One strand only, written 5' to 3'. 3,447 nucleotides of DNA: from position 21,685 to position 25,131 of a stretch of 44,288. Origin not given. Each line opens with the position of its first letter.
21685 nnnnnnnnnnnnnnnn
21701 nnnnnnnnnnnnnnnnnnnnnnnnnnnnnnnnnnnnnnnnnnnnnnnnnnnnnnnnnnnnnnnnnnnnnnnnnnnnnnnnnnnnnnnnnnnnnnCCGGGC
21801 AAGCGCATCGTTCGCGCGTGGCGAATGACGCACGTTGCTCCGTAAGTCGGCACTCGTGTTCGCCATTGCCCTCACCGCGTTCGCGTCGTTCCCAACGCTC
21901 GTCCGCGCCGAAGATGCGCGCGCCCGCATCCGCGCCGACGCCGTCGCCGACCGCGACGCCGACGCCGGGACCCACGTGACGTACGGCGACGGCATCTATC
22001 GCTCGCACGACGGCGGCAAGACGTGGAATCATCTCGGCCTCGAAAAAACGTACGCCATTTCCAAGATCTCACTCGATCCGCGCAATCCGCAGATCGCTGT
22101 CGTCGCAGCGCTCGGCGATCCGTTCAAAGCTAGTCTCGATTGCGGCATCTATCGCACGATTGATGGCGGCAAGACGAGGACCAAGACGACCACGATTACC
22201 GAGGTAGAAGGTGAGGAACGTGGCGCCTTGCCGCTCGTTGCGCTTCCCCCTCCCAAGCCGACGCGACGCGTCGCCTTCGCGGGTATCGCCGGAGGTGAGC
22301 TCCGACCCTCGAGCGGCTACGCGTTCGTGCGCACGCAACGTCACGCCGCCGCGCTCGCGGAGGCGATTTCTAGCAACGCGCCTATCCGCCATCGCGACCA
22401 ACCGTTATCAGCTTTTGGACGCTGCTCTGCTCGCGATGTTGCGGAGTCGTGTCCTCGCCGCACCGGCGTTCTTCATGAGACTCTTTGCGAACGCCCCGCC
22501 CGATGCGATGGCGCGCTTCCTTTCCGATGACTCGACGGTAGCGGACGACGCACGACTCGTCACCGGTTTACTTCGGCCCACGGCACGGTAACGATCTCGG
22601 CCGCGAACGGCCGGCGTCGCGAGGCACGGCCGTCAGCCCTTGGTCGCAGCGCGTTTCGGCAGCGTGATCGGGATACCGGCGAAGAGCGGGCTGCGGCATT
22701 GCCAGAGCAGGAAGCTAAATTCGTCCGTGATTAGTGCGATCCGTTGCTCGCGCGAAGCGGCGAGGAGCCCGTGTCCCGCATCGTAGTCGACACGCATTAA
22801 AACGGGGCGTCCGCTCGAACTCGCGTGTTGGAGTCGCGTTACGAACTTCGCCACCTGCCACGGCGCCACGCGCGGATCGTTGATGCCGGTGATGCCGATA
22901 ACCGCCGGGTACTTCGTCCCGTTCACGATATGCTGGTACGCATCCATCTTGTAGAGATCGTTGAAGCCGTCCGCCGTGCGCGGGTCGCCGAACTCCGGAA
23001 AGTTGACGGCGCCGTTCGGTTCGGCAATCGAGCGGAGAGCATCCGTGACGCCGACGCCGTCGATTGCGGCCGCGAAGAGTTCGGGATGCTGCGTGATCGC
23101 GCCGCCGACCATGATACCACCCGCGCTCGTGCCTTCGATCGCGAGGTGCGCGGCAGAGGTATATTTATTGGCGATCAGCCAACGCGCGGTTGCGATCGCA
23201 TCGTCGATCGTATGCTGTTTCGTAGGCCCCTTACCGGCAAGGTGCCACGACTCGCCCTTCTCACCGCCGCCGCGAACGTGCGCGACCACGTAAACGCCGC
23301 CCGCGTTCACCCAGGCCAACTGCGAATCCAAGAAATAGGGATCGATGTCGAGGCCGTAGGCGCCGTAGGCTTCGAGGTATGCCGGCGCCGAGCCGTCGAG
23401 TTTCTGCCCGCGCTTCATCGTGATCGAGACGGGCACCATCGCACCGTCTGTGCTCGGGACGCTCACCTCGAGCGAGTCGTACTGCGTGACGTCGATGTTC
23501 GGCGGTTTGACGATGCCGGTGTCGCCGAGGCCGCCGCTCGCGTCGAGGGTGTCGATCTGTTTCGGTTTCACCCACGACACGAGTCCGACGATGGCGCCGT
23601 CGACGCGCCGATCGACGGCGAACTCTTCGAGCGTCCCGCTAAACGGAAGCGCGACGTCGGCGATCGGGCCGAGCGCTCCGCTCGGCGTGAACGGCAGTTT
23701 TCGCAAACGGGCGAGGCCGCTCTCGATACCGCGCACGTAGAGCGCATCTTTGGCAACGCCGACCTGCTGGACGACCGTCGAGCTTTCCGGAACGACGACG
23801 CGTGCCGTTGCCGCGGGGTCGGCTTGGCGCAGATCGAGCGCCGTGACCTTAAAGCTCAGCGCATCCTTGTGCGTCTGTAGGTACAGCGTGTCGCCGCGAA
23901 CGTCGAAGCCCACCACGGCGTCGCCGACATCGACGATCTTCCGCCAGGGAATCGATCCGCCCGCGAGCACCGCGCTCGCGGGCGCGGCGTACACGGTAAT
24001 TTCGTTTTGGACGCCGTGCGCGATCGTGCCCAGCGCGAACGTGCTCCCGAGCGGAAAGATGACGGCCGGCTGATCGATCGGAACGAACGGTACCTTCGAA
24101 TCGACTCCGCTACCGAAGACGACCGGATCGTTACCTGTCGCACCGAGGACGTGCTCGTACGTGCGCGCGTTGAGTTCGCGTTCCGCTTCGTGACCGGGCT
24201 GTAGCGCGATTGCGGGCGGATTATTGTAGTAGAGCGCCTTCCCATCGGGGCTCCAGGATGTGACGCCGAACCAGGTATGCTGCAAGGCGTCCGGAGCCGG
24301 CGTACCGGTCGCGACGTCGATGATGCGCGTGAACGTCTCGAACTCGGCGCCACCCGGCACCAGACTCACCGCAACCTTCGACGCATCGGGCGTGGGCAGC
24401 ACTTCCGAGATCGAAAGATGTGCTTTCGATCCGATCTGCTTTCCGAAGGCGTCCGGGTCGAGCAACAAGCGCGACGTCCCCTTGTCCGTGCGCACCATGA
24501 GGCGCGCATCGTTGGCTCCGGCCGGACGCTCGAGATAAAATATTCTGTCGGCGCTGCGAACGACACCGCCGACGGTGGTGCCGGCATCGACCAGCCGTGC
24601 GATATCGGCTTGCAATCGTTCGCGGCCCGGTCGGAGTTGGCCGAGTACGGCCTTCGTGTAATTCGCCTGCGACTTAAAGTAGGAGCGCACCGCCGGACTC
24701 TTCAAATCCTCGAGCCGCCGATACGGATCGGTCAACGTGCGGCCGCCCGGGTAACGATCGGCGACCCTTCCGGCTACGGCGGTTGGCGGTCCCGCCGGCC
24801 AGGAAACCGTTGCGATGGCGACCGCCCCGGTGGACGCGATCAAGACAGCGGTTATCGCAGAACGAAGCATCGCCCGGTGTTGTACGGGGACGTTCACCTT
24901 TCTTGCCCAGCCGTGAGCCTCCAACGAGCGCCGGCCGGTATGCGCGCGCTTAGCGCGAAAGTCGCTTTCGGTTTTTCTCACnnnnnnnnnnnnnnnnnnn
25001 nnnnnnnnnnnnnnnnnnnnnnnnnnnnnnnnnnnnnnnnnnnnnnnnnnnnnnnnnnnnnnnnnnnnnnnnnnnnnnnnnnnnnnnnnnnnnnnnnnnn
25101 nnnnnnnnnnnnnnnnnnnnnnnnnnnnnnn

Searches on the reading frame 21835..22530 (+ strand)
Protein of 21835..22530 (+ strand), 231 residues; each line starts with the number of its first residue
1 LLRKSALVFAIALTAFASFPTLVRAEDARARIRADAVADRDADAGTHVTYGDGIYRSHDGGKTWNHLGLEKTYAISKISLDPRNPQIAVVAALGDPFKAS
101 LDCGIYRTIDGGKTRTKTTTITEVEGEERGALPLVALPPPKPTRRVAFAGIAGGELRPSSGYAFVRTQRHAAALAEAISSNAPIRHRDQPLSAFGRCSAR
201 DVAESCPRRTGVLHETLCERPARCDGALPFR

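Call 18: search_protein_families(library=pfam, proteins=[window:21835-22530:+], max_evalue=0.00001)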
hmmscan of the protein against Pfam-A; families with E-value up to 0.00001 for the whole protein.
window:21835-22530:+ (231 aa): 1 family
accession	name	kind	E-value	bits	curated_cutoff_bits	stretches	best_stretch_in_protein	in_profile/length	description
PF05834.18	Lycopene_cycl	-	1.6e-10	41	23.4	1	114-184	225-296/380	Lycopene cyclase protein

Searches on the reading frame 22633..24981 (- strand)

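Call 18: search_protein_families(library=pfam, proteins=[window:22633-24981:-], max_evalue=0.00001)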
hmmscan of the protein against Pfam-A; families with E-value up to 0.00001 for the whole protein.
window:22633-24981:- (782 aa): 3 families
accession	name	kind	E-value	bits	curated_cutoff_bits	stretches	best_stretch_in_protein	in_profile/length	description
PF00326.27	Peptidase_S9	-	1e-47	162.8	22.6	1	553-760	5-208/213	Prolyl oligopeptidase family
PF02897.21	Peptidase_S9_N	-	1.5e-37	129.8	24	1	65-481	1-403/414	Prolyl oligopeptidase, N-terminal beta-propeller domain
PF02129.25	Peptidase_S15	-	4.6e-07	30.2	23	1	547-664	46-148/262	X-Pro dipeptidyl-peptidase (S15 family)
